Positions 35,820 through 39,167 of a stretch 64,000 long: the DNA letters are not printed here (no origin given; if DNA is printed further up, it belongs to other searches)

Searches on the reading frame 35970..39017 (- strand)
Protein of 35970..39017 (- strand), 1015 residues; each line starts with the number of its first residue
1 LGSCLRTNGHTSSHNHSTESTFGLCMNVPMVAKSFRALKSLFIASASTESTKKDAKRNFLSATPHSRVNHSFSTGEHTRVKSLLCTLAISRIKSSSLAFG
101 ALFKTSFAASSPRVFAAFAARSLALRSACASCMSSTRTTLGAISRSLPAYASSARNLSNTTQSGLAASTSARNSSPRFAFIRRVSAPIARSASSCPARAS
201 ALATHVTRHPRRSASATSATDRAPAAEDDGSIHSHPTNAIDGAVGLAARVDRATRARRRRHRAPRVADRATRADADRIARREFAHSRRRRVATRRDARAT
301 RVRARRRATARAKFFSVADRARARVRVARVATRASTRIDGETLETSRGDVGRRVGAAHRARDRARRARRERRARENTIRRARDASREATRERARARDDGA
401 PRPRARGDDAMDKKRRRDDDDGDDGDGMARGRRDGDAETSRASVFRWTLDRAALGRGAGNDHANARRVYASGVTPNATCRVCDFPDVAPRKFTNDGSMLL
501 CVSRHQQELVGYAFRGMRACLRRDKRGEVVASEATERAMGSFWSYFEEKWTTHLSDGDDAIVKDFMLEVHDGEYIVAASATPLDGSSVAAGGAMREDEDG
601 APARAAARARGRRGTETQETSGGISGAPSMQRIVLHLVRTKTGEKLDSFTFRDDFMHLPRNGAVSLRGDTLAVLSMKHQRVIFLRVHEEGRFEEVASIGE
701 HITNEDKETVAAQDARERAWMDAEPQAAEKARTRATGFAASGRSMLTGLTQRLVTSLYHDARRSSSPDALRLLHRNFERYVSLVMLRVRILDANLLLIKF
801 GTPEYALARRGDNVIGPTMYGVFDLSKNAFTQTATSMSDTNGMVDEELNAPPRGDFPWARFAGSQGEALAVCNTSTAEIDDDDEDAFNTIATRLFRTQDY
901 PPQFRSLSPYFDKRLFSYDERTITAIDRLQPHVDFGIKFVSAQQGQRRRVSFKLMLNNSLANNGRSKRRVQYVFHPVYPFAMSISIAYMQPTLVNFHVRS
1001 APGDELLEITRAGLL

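Call 30: search_protein_families(library=pfam, proteins=[window:35970-39017:-], max_evalue=0.001)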
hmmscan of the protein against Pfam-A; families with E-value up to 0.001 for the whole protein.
window:35970-39017:- (1015 aa): 1 family
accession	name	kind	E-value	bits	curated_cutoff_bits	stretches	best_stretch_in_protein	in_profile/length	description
PF09737.14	Det1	-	1.4e-52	179.6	25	1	629-999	46-411/412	De-etiolated protein 1 Det1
